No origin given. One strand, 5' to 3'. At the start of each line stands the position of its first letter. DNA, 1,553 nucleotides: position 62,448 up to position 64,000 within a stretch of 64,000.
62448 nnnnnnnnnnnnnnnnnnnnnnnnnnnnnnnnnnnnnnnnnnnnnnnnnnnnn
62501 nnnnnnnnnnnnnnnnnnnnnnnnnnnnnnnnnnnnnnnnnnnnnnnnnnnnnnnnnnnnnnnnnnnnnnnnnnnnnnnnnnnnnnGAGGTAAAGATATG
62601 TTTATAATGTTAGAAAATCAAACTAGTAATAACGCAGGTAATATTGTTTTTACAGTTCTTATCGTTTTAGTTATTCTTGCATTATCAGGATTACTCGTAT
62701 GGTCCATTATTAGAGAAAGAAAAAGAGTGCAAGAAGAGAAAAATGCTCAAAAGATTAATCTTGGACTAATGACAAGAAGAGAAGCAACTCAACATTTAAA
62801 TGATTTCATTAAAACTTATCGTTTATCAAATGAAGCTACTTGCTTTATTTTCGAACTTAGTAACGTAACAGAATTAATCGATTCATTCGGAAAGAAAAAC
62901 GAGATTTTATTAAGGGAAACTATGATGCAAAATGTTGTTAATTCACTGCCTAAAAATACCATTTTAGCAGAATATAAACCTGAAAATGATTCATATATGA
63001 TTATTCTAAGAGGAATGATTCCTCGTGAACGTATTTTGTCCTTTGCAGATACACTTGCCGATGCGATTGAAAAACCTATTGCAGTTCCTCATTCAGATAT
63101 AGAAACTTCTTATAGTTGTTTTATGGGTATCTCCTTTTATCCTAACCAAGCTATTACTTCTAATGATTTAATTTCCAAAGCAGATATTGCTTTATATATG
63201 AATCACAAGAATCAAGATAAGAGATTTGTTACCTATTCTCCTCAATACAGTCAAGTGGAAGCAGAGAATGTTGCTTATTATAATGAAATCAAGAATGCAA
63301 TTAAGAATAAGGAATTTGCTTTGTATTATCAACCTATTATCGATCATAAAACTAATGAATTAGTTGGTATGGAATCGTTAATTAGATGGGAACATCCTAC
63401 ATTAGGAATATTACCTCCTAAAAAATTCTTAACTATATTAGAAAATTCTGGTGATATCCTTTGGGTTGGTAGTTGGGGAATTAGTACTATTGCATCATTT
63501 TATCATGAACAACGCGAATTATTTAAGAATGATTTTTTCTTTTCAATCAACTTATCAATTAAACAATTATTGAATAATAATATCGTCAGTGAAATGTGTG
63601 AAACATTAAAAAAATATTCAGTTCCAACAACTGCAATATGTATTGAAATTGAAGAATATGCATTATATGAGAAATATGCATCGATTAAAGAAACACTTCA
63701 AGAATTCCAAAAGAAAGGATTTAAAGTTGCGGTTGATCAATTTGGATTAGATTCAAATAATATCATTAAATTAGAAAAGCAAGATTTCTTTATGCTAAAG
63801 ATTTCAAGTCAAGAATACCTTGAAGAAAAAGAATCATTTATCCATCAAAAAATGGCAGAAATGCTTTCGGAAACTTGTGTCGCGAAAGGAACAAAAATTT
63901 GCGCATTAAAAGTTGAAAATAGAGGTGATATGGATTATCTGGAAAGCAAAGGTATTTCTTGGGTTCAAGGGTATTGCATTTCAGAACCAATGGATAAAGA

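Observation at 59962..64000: Tandem membrane EAL proteins: one catalytically intact, one with degenerate motifs, likely a receptor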

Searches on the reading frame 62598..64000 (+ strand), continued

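Call 97: predict_structure(alignment_id=A1)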
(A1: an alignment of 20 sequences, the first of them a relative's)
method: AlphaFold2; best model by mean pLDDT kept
length: 484 residues; sequences in the alignment: 20
mean_pLDDT: 83.8   pTM: 0.54
mean pLDDT of the five models: 83.8, 83.2, 83.1, 82.0, 80.4
residues with pLDDT >= 90: 156; 70-90: 277; 50-70: 39; < 50: 12
segments of 3 or more residues with pLDDT < 50: 1-4, 7-11
pLDDT, mean of each block of 10 residues (from residue 1): 46 66 86 85 66 67 88 82 91 80 88 88 86 90 90 92 82 92 85 88 81 75 66 77 93 93 81 72 78 92 90 90 88 95 95 75 89 94 83 86 81 78 89 92 87 90 92 91 58
secondary structure, 60 per line:
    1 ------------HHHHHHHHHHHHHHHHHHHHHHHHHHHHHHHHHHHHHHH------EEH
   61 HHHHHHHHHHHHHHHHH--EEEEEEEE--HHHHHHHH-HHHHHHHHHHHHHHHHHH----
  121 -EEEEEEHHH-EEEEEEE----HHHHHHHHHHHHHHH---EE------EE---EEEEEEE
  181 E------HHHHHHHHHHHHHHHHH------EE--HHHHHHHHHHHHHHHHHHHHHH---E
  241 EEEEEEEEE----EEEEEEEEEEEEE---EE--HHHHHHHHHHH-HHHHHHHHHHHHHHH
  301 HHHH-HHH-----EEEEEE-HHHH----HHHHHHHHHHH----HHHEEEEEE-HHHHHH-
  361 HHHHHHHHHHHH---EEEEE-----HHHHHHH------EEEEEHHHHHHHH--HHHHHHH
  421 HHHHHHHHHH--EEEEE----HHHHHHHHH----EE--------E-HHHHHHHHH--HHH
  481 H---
elements in order: H13-51 H60-77 E80-87 H90-97 H99-116 E122-127 E132-138 H143-157 E174-181 H188-204 H215-236 E240-249 E254-266 H274-284 H286-304 E314-319 H321-324 H329-339 E347-352 H354-359 H361-372 E376-380 H386-392 E399-403 H404-411 H414-430 E433-437 H442-450 H467-475 H478-481

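Call 99: fold_search(model_id=the predicted structure, library=pdb)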
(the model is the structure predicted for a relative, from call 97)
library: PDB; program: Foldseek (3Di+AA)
matches with E <= 10: 1430; with E <= 0.001: 180
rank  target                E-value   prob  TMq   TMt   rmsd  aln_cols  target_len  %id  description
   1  5m3c_B                2.1e-33  1.00  0.65  0.73   5.5       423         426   22  Structure of the hybrid domain (GGDEF-EAL) of PA0575 from Pseudomonas aeruginosa PAO1 at 2.8 Ang. with GTP and Ca2+ bo (released 2017-12-20)
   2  5m3c_A                2.0e-31  1.00  0.49  0.56  10.5       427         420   22  Structure of the hybrid domain (GGDEF-EAL) of PA0575 from Pseudomonas aeruginosa PAO1 at 2.8 Ang. with GTP and Ca2+ bo (released 2017-12-20)
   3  4rnh                  1.1e-30  1.00  0.52  0.59  13.9       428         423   21  PaMorA tandem diguanylate cyclase - phosphodiesterase, c-di-GMP complex (released 2014-11-19)
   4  4rnf                  1.7e-30  1.00  0.51  0.58  14.4       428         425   22  PaMorA tandem diguanylate cyclase - mutant phosphodiesterase, apo form (released 2014-11-19)
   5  9cmf_A                6.1e-28  1.00  0.53  0.34  14.3       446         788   22  Substrate bound DosP (released 2024-11-20)
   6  5xgb                  1.0e-27  1.00  0.46  0.41  17.8       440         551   21  Crystal structure of the PAS-GGDEF-EAL domain of PA0861 from Pseudomonas aeruginosa (released 2017-12-20)
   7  5xge                  5.0e-27  1.00  0.46  0.41  17.8       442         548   21  Crystal structure of the PAS-GGDEF-EAL domain of PA0861 from Pseudomonas aeruginosa in complex with cyclic di-GMP (released 2017-12-20)
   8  9bkv_A                1.4e-26  1.00  0.51  0.33  15.1       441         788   22  DosP R97A bent form (released 2024-11-20)
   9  5xgd                  4.5e-26  1.00  0.46  0.41  17.8       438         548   21  Crystal structure of the PAS-GGDEF-EAL domain of PA0861 from Pseudomonas aeruginosa in complex with GTP (released 2017-12-20)
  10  9ce0_B                8.5e-26  1.00  0.52  0.34  14.0       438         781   22  DosP Apo Bent form (released 2024-11-20)
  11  9bkv_B                1.3e-25  1.00  0.52  0.33  13.9       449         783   22  DosP R97A bent form (released 2024-11-20)
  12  9bgv_A                5.0e-24  1.00  0.48  0.31  15.4       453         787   22  DosP R97A straight form (released 2024-11-20)
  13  3pjw                  3.7e-22  1.00  0.44  0.50  18.4       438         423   18  Structure of Pseudomonas fluorescence LapD GGDEF-EAL dual domain, I23 (released 2011-02-09)
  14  9cdr_A                1.1e-21  1.00  0.48  0.31  15.1       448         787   21  DosP Apo straight form (released 2024-11-20)
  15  6hq5_B                9.5e-21  1.00  0.49  0.62   8.6       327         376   21  Structure of EAL Enzyme Bd1971 - cAMP and cyclic-di-GMP bound form (released 2019-07-31)
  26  6pwk_A                1.8e-18  1.00  0.41  0.48  11.7       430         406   15  Vibrio cholerae LapD S helix-GGDEF-EAL (bound to c-di-GMP) (released 2019-10-09)
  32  6pwk_B                4.6e-18  1.00  0.41  0.48  12.0       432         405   16  Vibrio cholerae LapD S helix-GGDEF-EAL (bound to c-di-GMP) (released 2019-10-09)
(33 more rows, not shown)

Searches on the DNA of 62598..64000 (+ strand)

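Call 26: search_rna_families(sources=[L017, L019, L021, L024, L025, L028, L030, L052, L056, L083, L064, L057, L050, L039, L007, L087], threshold=gathering)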
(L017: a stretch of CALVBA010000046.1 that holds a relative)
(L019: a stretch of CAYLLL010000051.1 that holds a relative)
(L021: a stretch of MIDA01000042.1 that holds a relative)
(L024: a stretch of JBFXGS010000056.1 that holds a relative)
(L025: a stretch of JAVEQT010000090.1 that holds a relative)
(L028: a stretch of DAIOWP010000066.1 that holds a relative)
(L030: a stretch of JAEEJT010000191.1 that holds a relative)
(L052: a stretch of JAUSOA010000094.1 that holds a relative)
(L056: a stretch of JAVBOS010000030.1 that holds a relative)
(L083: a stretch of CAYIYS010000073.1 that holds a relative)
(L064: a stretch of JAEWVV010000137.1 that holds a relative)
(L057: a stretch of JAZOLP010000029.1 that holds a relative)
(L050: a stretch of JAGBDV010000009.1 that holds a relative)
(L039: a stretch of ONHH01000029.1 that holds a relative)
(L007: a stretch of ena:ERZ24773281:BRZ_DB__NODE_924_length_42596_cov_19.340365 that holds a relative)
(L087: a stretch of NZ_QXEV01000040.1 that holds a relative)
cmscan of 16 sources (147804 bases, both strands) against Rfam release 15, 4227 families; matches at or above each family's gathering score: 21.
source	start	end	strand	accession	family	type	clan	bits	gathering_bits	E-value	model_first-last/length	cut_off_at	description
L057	1726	1805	+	RF01051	c-di-GMP-I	Cis-reg; riboswitch;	CL00126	68.8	35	5.2e-11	1-87/87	no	c-di-GMP-I riboswitch aptamer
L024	5977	6050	+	RF01051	c-di-GMP-I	Cis-reg; riboswitch;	CL00126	66.7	35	1.6e-10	1-87/87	no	c-di-GMP-I riboswitch aptamer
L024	1449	1519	-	RF00005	tRNA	Gene; tRNA;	CL00001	65.6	29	1.2e-11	1-71/71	no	tRNA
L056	2628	2704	+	RF01051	c-di-GMP-I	Cis-reg; riboswitch;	CL00126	64.6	35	5.3e-10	1-87/87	no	c-di-GMP-I riboswitch aptamer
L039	3815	3894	+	RF01051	c-di-GMP-I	Cis-reg; riboswitch;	CL00126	64.5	35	5.7e-10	1-87/87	no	c-di-GMP-I riboswitch aptamer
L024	5831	5904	+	RF01051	c-di-GMP-I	Cis-reg; riboswitch;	CL00126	64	35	7.7e-10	1-87/87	no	c-di-GMP-I riboswitch aptamer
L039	3665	3744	+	RF01051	c-di-GMP-I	Cis-reg; riboswitch;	CL00126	63.9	35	8.1e-10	1-87/87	no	c-di-GMP-I riboswitch aptamer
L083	1892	1969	+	RF01051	c-di-GMP-I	Cis-reg; riboswitch;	CL00126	63.7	35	9.2e-10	1-87/87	no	c-di-GMP-I riboswitch aptamer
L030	1701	1774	+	RF01051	c-di-GMP-I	Cis-reg; riboswitch;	CL00126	63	35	1.3e-09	1-87/87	no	c-di-GMP-I riboswitch aptamer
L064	1209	1285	+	RF01051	c-di-GMP-I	Cis-reg; riboswitch;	CL00126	62.5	35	1.8e-09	1-87/87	no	c-di-GMP-I riboswitch aptamer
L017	1789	1868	+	RF01051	c-di-GMP-I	Cis-reg; riboswitch;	CL00126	61.5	35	3.1e-09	1-87/87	no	c-di-GMP-I riboswitch aptamer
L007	2506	2585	+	RF01051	c-di-GMP-I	Cis-reg; riboswitch;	CL00126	61.5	35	3.1e-09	1-87/87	no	c-di-GMP-I riboswitch aptamer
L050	3759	3838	+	RF01051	c-di-GMP-I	Cis-reg; riboswitch;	CL00126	61.2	35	3.7e-09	1-87/87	no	c-di-GMP-I riboswitch aptamer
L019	5048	5121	+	RF01051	c-di-GMP-I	Cis-reg; riboswitch;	CL00126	59.1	35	1.2e-08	1-87/87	no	c-di-GMP-I riboswitch aptamer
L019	4916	4989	+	RF01051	c-di-GMP-I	Cis-reg; riboswitch;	CL00126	59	35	1.3e-08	1-87/87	no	c-di-GMP-I riboswitch aptamer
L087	2818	2896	+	RF01051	c-di-GMP-I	Cis-reg; riboswitch;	CL00126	59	35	1.3e-08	1-87/87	no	c-di-GMP-I riboswitch aptamer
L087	2907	2986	+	RF01051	c-di-GMP-I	Cis-reg; riboswitch;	CL00126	57.8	35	2.5e-08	1-87/87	no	c-di-GMP-I riboswitch aptamer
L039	6682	6758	+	RF01051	c-di-GMP-I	Cis-reg; riboswitch;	CL00126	54.4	35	1.7e-07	1-87/87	no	c-di-GMP-I riboswitch aptamer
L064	8988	9062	+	RF01051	c-di-GMP-I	Cis-reg; riboswitch;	CL00126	54.2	35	1.9e-07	1-87/87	no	c-di-GMP-I riboswitch aptamer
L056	4934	5007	+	RF01051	c-di-GMP-I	Cis-reg; riboswitch;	CL00126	52.4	35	5.3e-07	1-87/87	no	c-di-GMP-I riboswitch aptamer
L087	7404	7479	+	RF01051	c-di-GMP-I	Cis-reg; riboswitch;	CL00126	49.4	35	2.8e-06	1-87/87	no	c-di-GMP-I riboswitch aptamer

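Call 53: search_rna_families(source=L021, start=8150, end=8560, threshold=evalue, max_evalue=1, show_alignments=1)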
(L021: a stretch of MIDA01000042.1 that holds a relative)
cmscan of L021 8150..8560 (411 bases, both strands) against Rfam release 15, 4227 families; matches with E-value up to 1: 1.
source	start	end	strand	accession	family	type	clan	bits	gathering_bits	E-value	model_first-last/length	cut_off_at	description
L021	8236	8341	-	RF02449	ncr1015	Gene; sRNA;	-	22.9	60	0.56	1-121/121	no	Bacillus sRNA ncr1015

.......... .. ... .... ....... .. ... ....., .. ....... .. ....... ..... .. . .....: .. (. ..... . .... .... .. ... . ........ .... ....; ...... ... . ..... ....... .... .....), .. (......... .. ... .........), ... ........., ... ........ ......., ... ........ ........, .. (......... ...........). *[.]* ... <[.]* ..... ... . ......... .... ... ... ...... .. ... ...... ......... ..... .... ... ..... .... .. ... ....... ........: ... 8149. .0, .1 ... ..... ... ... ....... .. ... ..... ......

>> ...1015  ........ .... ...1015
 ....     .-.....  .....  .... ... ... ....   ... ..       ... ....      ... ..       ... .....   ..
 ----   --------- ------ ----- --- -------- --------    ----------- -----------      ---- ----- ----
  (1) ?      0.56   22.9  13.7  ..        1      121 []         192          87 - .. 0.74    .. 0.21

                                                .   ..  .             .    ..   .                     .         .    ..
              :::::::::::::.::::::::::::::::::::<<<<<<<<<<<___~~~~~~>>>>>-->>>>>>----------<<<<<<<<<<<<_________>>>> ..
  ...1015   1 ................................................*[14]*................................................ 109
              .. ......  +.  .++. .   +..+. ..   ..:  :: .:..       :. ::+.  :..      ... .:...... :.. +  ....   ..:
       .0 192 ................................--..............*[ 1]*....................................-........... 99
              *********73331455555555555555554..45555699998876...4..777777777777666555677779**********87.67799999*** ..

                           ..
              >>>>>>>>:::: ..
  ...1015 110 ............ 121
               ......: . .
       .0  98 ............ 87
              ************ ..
